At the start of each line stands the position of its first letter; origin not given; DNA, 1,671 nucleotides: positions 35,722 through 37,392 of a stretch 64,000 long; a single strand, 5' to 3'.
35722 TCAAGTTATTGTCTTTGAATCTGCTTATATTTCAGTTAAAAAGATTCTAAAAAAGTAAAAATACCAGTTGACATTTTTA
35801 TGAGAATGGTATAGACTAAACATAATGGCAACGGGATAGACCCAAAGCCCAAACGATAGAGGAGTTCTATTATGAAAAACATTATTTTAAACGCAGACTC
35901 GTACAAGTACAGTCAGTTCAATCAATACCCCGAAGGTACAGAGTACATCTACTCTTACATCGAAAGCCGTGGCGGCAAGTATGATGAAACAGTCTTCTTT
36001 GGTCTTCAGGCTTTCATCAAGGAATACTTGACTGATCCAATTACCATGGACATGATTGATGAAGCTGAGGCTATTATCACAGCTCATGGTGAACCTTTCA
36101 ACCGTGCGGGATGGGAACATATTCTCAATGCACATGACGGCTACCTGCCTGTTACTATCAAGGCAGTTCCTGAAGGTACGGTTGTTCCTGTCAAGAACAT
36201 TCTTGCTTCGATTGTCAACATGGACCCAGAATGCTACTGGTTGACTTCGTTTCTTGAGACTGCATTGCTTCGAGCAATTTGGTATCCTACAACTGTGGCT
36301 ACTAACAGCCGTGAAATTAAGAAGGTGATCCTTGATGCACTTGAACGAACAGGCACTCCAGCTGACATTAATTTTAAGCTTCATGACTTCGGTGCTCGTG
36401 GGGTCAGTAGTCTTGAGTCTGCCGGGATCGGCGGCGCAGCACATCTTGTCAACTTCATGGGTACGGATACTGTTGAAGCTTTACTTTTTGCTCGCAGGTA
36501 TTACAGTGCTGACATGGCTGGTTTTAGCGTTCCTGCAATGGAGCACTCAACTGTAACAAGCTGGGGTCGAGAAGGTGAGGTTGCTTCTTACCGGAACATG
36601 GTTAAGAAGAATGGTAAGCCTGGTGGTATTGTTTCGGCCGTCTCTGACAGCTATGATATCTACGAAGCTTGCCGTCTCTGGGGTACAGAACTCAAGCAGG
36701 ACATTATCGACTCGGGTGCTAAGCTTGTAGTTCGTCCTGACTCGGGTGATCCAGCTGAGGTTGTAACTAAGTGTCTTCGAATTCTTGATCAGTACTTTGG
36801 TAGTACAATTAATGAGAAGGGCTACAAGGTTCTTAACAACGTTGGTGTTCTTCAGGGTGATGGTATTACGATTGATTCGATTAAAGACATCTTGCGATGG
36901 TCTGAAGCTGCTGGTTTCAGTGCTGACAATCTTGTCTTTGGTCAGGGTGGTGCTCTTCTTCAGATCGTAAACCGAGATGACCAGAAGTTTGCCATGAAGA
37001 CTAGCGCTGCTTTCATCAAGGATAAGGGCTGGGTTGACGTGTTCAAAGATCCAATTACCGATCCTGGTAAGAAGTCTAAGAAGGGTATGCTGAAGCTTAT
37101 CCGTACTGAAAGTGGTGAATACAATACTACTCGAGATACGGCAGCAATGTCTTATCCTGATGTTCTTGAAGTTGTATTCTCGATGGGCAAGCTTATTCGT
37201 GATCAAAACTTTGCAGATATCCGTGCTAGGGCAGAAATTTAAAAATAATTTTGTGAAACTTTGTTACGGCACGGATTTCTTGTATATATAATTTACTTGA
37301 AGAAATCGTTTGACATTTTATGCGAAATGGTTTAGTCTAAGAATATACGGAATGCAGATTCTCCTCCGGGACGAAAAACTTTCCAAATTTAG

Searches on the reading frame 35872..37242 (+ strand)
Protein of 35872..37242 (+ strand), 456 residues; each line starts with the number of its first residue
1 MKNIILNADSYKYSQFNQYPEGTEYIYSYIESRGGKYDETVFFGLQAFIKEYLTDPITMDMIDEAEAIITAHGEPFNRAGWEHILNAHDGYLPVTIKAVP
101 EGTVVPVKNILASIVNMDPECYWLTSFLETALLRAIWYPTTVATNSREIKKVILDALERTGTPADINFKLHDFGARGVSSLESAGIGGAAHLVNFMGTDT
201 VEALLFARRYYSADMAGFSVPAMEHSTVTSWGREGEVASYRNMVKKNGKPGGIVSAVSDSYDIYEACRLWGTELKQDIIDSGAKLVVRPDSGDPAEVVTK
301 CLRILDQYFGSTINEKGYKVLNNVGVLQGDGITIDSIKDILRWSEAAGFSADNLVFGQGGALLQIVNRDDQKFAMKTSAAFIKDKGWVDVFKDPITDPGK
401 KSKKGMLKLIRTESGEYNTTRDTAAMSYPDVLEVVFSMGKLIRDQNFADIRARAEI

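Call 7: search_protein_families(library=pfam, proteins=[window:35872-37242:+], max_evalue=0.01)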
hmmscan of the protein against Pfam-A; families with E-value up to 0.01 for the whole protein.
window:35872-37242:+ (456 aa): 2 families
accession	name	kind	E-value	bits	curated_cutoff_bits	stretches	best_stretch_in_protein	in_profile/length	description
PF04095.22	NAPRTase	-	1.5e-55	189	20.8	1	168-410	1-222/239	Nicotinate phosphoribosyltransferase (NAPRTase) family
PF18127.6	NAMPT_N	-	8.9e-32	109.7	25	1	3-96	1-98/98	Nicotinamide phosphoribosyltransferase, N-terminal domain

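Call 10: search_dna_similar(query=window:35872-37242:+, collection=phages, mode=protein, max_rows=40)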
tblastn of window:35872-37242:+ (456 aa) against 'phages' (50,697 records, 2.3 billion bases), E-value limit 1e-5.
Records with a match: 2020; places in all: 2027; records where one place covers at least 80% of the query: 1985.
Best place of each record, by identity: 60-80% 1; <60% 2019.
By first word of the organism name: Vibrio 230; Klebsiella 200; Pseudomonas 198; Staphylococcus 198; Escherichia 189; Salmonella 128; Mycobacterium 104; Aeromonas 97; Bacillus 84; Listeria 55; and 68 more.
By host as written in the record: - 253; Klebsiella pneumoniae 93; Staphylococcus aureus 82; Mycobacterium smegmatis mc2 155 65; Pseudomonas aeruginosa 55; Escherichia coli 51; Listeria monocytogenes 44; Vibrio harveyi BAA-1116 36; and 507 more.
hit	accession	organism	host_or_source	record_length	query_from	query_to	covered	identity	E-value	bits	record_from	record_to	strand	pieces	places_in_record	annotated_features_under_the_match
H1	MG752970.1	Ralstonia phage RsoM2USA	Ralstonia solanacearum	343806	1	454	100%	61.9%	0e+0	580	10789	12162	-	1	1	hypothetical protein (x2)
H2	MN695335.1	Synechococcus phage B23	Synechoccus sp.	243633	3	455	99%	60.0%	6e-179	560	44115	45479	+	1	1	nicotinamide phosphoribosyltransferase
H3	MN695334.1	Synechococcus phage B3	Synechoccus sp.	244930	3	455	99%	60.0%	6e-179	560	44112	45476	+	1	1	nicotinamide phosphoribosyltransferase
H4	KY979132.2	Acidovorax phage ACP17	Acidovorax citrulli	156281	1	455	100%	57.2%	1e-166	525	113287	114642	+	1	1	nicotinamide phosphoribosyltransferase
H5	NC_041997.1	Acidovorax phage ACP17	Acidovorax citrulli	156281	1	455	100%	57.2%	1e-166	525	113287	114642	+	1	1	nicotinamide phosphoribosyl transferase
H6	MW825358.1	Xanthomonas phage vB_XciM_LucasX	Xanthomonas citri 306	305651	3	455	99%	56.9%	1e-164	520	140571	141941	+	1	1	nicotinamide phosphoribosyltransferase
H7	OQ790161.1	Xanthomonas phage RTH11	Xanthomonas sp.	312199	1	454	100%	55.6%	9e-159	503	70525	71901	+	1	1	nicotinate phosphoribosyltransferase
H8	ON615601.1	Synechococcus phage BUCT-ZZ01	Synechococcus elongatus PCC 7942 = ...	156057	2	456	100%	53.8%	8e-151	480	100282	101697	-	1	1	nicotinamide phosphoribosyltransferase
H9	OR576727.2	Myxococcus phage Mx1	Myxococcus sp.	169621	3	455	99%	53.2%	3e-155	493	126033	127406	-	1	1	nicotinamide phosphoribosyltransferase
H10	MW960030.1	Rhizobium phage RHph_X66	R. phaseoli sv. phaseoli INC 2-5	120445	2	456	100%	52.3%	7e-134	431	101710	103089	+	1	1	nicotinamide phosphoribosyltransferase protein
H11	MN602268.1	Bacteriophage DSS3_MAL1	-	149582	5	456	99%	52.1%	3e-142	455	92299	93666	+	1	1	putative nicotinate phosphoribosyltransferase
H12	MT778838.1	Rhizobium phage V1VFA-S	-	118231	2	456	100%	51.6%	3e-132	426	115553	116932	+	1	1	nicotinamide phosphoribosyltransferase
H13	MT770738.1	Rhizobium phage B1VFA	Rhizobium leguminosarum VF39SM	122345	2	456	100%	51.4%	1e-130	422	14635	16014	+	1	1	nicotinamide phosphoribosyltransferase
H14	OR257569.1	Ruegeria phage RpAliso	Ruegeria pomeroyi DSS-3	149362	3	456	100%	51.5%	2e-140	450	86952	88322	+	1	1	nicotinamide phosphoribosyltransferase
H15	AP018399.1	Xanthomonas phage XacN1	Xanthomonas citri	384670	6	455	99%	51.5%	8e-132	425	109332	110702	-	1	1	nicotinate phosphoribosyltransferase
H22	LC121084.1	Ralstonia phage RSP15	-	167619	1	453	99%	49.2%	1e-135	436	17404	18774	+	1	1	nicotinamide phosphoribosyltransferase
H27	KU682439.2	Stenotrophomonas phage vB_SmaS-DLP_6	Stenotrophomonas maltophilia D1571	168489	3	456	100%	47.9%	6e-114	374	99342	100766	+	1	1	nicotinamide phosphoribosyltransferase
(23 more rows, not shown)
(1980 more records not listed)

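Call 11: find_related_loci(query=window:35872-37242:+, collection=viral_contigs, flank=6000)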
Query window:35872-37242:+ (456 aa) in viral_contigs; peptide patterns used: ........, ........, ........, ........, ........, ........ (x = any residue, [..] = any of these).
56 stretches matched a pattern; 48 encode a relative of the query (tblastn E <= 1e-3); 45 distinct loci.
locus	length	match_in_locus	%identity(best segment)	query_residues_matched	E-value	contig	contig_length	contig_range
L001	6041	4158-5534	82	1-456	0e+0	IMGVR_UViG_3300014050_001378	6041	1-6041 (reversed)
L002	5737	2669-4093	79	1-456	0e+0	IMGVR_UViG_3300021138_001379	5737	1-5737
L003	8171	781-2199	79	3-456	0e+0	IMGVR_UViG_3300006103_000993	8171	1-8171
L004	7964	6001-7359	80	3-456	0e+0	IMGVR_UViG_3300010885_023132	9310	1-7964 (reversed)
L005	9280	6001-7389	79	1-455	0e+0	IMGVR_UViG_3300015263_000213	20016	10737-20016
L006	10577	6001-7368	77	1-454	0e+0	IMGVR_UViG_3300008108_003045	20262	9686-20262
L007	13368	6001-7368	77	1-454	0e+0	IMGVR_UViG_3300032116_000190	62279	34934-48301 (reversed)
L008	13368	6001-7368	79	1-456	0e+0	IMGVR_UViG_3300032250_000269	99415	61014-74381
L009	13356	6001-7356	79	3-456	0e+0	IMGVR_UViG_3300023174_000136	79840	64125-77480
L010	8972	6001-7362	79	3-456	0e+0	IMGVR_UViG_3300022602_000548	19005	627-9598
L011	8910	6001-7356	80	1-444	0e+0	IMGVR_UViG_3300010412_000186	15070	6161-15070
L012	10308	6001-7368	78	1-456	0e+0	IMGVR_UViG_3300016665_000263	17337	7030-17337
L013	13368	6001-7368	77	1-456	0e+0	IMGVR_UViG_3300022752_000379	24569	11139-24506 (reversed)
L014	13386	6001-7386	79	2-456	0e+0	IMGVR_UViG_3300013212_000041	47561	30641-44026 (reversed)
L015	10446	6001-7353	75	1-454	0e+0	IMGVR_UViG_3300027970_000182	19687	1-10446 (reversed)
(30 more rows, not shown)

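Call 43: get_annotated_region(hit=H1, flank=5000)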
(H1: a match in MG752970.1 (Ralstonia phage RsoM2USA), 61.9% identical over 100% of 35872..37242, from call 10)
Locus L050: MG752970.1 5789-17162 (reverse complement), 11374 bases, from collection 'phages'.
description: Ralstonia phage RsoM2USA, complete genome.
organism: Ralstonia phage RsoM2USA (NCBI taxid 2070027)
taxonomy: Viruses; Duplodnaviria; Heunggongvirae; Uroviricota; Caudoviricetes
host: Ralstonia solanacearum; source: soil; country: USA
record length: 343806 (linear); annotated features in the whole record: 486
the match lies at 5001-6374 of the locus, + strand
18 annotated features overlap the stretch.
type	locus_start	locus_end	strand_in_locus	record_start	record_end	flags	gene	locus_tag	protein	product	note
CDS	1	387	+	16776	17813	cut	-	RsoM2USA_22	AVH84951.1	hypothetical protein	-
CDS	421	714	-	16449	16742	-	-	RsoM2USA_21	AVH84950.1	hypothetical protein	-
CDS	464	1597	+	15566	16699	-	-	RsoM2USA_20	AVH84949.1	hypothetical protein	-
CDS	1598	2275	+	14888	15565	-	-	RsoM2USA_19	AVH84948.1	hypothetical protein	-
CDS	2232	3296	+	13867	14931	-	-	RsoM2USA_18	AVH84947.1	hypothetical protein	-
CDS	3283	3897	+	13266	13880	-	-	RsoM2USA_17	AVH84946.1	hypothetical protein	-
CDS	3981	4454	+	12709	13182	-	-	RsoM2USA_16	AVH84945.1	hypothetical protein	-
CDS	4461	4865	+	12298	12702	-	-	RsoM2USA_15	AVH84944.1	hypothetical protein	-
CDS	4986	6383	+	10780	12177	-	-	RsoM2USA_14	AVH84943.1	hypothetical protein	-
CDS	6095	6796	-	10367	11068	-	-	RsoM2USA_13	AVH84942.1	hypothetical protein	-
CDS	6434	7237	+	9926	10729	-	-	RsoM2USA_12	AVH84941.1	hypothetical protein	-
CDS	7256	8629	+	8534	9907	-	-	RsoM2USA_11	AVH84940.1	hypothetical protein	-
CDS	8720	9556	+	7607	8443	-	-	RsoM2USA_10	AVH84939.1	hypothetical protein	-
CDS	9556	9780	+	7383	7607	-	-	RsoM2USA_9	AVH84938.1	hypothetical protein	-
CDS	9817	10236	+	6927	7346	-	-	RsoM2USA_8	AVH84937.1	hypothetical protein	-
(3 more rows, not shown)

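Call 44: get_annotated_region(hit=H2, flank=5000)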
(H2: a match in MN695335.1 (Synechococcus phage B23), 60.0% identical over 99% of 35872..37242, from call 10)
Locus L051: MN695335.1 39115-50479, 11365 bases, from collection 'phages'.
description: Synechococcus phage B23, complete genome.
organism: Synechococcus phage B23 (NCBI taxid 2674977)
taxonomy: Viruses; Duplodnaviria; Heunggongvirae; Uroviricota; Caudoviricetes; Kyanoviridae
host: Synechoccus sp.; source: -; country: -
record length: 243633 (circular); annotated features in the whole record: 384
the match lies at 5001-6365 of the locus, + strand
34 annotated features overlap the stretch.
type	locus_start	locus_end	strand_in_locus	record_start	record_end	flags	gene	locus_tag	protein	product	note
CDS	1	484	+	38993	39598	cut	-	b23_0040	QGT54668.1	hypothetical protein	gp40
CDS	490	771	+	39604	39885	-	-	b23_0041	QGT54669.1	hypothetical protein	gp41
CDS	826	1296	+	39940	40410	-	-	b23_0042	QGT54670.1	hypothetical protein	gp42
CDS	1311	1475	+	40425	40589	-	-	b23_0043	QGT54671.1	hypothetical protein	gp43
CDS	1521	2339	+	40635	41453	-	-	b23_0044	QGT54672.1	hypothetical protein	gp44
CDS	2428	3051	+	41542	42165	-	-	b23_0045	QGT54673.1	translation initiation factor 2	gp45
CDS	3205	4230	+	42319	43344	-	-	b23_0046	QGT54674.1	nicotinamide-nucleotide adenylyltransferase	gp46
CDS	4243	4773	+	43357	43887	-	-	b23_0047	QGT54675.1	hypothetical protein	gp47; Phage protein (ACLAME 1218)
CDS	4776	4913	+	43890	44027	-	-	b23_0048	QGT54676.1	hypothetical protein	gp48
CDS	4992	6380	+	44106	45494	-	-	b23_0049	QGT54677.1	nicotinamide phosphoribosyltransferase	gp49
CDS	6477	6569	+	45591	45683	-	-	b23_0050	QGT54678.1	hypothetical protein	gp50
tRNA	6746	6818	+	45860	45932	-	-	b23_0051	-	tRNA-Lys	tRNA-Lys-TTT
tRNA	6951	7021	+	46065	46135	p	-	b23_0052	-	tRNA-OTHER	tRNA-Pseudo-CCA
tRNA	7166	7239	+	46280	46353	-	-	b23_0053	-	tRNA-Asp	tRNA-Asp-GTC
CDS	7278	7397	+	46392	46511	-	-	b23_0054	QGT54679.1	hypothetical protein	gp54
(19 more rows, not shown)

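Call 45: get_annotated_region(hit=H4, flank=5000)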
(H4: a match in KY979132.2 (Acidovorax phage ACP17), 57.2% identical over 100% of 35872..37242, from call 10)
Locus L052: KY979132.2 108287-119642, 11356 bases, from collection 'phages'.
description: Acidovorax phage ACP17, complete genome.
organism: Acidovorax phage ACP17 (NCBI taxid 2010329)
taxonomy: Viruses; Duplodnaviria; Heunggongvirae; Uroviricota; Caudoviricetes; Busanvirus; Busanvirus ACP17
host: Acidovorax citrulli; source: -; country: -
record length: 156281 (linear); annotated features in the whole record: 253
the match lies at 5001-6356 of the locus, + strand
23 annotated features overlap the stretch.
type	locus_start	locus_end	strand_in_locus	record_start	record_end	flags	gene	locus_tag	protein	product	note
CDS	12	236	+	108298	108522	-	-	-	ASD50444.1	hypothetical protein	-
CDS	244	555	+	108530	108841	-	-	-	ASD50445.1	hypothetical protein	-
CDS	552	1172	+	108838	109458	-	-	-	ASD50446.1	hypothetical protein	-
CDS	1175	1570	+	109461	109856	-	-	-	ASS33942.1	hypothetical protein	-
CDS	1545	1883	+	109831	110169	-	-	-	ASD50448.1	hypothetical protein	-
CDS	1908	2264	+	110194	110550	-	-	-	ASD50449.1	hypothetical protein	-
CDS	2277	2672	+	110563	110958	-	-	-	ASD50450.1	hypothetical protein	Phage protein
CDS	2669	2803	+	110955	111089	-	-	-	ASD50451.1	hypothetical protein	-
CDS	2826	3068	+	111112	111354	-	-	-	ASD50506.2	hypothetical protein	-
CDS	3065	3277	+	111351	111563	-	-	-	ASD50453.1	hypothetical protein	-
CDS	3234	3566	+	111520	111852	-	-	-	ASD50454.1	hypothetical protein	-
CDS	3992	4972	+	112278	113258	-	-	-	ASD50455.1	NMN adenylyltransferase NUDIX hydrolase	-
CDS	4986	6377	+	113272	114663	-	-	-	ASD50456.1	nicotinamide phosphoribosyltransferase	Nicotinamide phosphoribosyltransferase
CDS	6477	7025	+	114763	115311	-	-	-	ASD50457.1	hypothetical protein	-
CDS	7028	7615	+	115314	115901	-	-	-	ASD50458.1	hypothetical protein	Phage protein;DarB-like antirestriction protein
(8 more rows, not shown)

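Call 46: get_annotated_region(hit=H6, flank=5000)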
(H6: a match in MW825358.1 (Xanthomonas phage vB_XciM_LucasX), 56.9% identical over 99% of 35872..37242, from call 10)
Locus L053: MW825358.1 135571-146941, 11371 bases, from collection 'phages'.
description: Xanthomonas phage vB_XciM_LucasX, complete genome.
organism: Xanthomonas phage vB_XciM_LucasX (NCBI taxid 2829408)
taxonomy: Viruses; Duplodnaviria; Heunggongvirae; Uroviricota; Caudoviricetes
host: Xanthomonas citri 306; source: citrus orchard soil; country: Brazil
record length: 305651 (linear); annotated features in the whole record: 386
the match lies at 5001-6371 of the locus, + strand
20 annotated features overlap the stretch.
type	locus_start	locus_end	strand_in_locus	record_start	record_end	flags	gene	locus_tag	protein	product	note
tRNA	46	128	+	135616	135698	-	-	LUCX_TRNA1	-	tRNA-Leu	-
tRNA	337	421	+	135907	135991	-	-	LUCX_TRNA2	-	tRNA-Leu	-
CDS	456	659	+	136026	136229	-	-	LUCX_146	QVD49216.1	hypothetical protein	-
CDS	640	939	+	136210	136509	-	-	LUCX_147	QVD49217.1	hypothetical protein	-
CDS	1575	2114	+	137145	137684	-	-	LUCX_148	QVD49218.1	hypothetical protein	-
tRNA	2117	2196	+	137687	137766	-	-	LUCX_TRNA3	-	tRNA-Thr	-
tRNA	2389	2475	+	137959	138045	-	-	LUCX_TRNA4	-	tRNA-Ser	-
CDS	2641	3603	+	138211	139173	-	-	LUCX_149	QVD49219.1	hypothetical protein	-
CDS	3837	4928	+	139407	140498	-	-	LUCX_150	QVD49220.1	nicotinamide-nucleotide adenylyltransferase, NadM family / ADP-ribose pyrophosphatase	-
CDS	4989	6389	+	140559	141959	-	-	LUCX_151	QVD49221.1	nicotinamide phosphoribosyltransferase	-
CDS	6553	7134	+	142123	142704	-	-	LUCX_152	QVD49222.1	hypothetical protein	-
regulatory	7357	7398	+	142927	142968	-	-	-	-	terminator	Rho-independent terminator, predicted by ARNold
CDS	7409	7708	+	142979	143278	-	-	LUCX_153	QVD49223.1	hypothetical protein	-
CDS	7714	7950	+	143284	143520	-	-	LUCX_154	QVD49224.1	hypothetical protein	-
tRNA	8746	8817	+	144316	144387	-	-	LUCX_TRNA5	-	tRNA-Gln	-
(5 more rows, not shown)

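Call 47: get_annotated_region(hit=H8, flank=5000)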
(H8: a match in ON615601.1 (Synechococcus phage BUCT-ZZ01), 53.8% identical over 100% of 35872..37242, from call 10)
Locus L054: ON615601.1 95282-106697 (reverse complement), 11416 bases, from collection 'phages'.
description: Synechococcus phage BUCT-ZZ01, complete genome.
organism: Synechococcus phage BUCT-ZZ01 (NCBI taxid 2951202)
taxonomy: Viruses; Duplodnaviria; Heunggongvirae; Uroviricota; Caudoviricetes; Kyanoviridae
host: Synechococcus elongatus PCC 7942 = FACHB-805; source: lake; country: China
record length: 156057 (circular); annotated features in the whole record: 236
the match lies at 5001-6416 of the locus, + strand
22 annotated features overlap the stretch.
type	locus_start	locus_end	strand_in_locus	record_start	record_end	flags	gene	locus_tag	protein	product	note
CDS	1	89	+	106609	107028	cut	-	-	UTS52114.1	hypothetical protein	-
CDS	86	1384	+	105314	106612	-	-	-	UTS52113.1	hypothetical protein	-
CDS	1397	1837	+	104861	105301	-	-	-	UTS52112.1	hypothetical protein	-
CDS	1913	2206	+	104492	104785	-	-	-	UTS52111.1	hypothetical protein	-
CDS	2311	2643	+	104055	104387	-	-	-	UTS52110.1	hypothetical protein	-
CDS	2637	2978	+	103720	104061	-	-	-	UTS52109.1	hypothetical protein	-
CDS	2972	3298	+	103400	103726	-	-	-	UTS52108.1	hypothetical protein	-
CDS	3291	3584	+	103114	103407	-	-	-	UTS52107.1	hypothetical protein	-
CDS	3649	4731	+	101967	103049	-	-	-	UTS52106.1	nicotinamide-nucleotide adenylyltransferase, NadM family / ADP-ribose pyrophosphatase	-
CDS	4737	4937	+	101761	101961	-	-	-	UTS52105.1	hypothetical protein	-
CDS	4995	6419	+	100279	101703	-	-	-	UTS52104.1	nicotinamide phosphoribosyltransferase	-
CDS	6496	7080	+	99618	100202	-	-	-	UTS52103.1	hypothetical protein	-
CDS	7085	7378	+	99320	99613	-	-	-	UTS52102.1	hypothetical protein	-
CDS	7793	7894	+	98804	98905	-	-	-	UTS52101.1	hypothetical protein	-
CDS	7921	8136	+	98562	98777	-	-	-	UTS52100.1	hypothetical protein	-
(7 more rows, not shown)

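Call 48: get_annotated_region(hit=H9, flank=5000)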
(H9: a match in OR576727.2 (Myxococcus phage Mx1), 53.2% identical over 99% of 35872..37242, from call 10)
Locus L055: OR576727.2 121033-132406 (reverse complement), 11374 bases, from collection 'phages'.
description: Myxococcus phage Mx1, complete genome.
organism: Myxococcus phage Mx1 (NCBI taxid 2994995)
taxonomy: Viruses; Duplodnaviria; Heunggongvirae; Uroviricota; Caudoviricetes
host: Myxococcus sp.; source: cow dung; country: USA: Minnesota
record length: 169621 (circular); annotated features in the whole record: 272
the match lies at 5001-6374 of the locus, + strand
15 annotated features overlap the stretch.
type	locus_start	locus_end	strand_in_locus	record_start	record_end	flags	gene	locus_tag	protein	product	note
CDS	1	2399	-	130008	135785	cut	-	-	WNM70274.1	baseplate protein J-like protein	-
CDS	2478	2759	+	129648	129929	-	-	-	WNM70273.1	hypothetical protein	-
CDS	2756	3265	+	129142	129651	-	-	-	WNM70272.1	phosphopantetheine adenylyltransferase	-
CDS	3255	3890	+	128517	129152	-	-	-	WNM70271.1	cytidylyltransferase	-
CDS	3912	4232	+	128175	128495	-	-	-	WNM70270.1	hypothetical protein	-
CDS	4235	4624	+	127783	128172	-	-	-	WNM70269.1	hypothetical protein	-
CDS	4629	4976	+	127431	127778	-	-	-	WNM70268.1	hypothetical protein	-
CDS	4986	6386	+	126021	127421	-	-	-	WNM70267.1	nicotinamide phosphoribosyltransferase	-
CDS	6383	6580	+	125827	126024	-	-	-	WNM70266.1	hypothetical protein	-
CDS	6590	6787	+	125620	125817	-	-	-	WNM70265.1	hypothetical protein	-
CDS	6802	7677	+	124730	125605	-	-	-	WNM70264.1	hypothetical protein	-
CDS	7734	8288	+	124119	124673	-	-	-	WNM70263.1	nicotinamide-nucleotide adenylyltransferase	-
CDS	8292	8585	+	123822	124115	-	-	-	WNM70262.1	hypothetical protein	-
CDS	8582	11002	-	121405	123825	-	-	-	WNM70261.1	baseplate assembly protein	-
CDS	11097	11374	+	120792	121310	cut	-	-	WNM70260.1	capsid decoration protein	-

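Call 49: get_annotated_region(hit=H10, flank=5000)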
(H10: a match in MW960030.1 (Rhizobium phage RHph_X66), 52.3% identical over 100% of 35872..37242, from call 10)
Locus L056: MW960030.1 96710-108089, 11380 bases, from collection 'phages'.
description: Rhizobium phage RHph_X66, complete genome.
organism: Rhizobium phage RHph_X66 (NCBI taxid 2836081)
taxonomy: Viruses; Duplodnaviria; Heunggongvirae; Uroviricota; Caudoviricetes
host: R. phaseoli sv. phaseoli INC 2-5; source: Agricultural lands; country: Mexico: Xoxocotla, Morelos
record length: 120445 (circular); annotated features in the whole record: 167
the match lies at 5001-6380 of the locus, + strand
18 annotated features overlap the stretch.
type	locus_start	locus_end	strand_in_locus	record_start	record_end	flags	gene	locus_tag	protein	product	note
CDS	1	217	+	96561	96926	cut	-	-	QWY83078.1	hypothetical protein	-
CDS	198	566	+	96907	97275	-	-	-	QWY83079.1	hypothetical protein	-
CDS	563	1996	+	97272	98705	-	-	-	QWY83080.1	RNA-splicing ligase RtcB protein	-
CDS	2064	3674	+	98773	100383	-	-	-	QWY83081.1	hypothetical protein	-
CDS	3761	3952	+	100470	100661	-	-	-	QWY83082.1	hypothetical protein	-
CDS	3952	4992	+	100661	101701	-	-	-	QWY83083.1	putative bifunctional NMN adenylyltransferase/NUDIX hydrolase protein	GO_function: GO:0016787 - hydrolase activity; GO_process: GO:0009058 - biosynthetic process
CDS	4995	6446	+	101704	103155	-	-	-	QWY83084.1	nicotinamide phosphoribosyltransferase protein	GO_function: GO:0004514 - nicotinate-nucleotide diphosphorylase (carboxylating) activity; GO_process: GO:0009435 - NAD ...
CDS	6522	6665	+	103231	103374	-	-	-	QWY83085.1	hypothetical protein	-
CDS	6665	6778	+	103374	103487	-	-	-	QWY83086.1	hypothetical protein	-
CDS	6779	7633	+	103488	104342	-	-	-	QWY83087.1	prohibitin family protein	GO_component: GO:0016020 - membrane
CDS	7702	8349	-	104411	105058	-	-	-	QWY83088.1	hypothetical protein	-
CDS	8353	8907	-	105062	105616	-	-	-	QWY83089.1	hypothetical protein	-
CDS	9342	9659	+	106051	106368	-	-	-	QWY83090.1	hypothetical protein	-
CDS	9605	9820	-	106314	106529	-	-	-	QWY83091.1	hypothetical protein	-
CDS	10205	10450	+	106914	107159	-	-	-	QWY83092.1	hypothetical protein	-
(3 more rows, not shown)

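Call 50: get_annotated_region(hit=H22, flank=5000)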
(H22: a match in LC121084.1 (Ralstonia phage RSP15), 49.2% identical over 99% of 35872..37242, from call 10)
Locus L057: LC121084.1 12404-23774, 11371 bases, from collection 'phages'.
description: Ralstonia phage RSP15 DNA, complete genome.
organism: Ralstonia phage RSP15 (NCBI taxid 1785960)
taxonomy: Viruses; Duplodnaviria; Heunggongvirae; Uroviricota; Caudoviricetes; Ackermannviridae
host: -; source: -; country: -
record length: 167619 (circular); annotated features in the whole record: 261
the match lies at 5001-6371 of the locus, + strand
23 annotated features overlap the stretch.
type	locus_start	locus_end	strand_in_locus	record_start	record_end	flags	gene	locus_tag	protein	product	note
CDS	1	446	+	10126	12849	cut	-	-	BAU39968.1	DNA-directed DNA polymerase type II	ORF010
CDS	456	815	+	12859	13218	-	-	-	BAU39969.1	hypothetical protein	ORF011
CDS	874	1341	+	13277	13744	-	-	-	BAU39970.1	hypothetical protein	ORF012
CDS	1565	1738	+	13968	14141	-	-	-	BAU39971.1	hypothetical protein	ORF013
CDS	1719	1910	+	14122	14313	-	-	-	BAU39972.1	hypothetical protein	ORF014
CDS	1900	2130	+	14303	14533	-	-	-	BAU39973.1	hypothetical protein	ORF015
CDS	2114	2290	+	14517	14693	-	-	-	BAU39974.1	hypothetical protein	ORF016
CDS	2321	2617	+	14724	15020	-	-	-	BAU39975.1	hypothetical protein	ORF017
CDS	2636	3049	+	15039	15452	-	-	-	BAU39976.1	hypothetical protein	ORF018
CDS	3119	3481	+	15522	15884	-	-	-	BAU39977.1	hypothetical protein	ORF019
CDS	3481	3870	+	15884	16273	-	-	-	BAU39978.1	hypothetical protein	ORF020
CDS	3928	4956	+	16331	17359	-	-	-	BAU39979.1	bifunctional nicotinamide mononucleotide adenylyltransferase/ADP-ribose pyrophosphatase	ORF021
CDS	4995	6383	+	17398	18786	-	-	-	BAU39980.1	nicotinamide phosphoribosyltransferase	ORF022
CDS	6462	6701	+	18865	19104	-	-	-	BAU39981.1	hypothetical protein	ORF023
CDS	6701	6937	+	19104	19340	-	-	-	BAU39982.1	hypothetical protein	ORF024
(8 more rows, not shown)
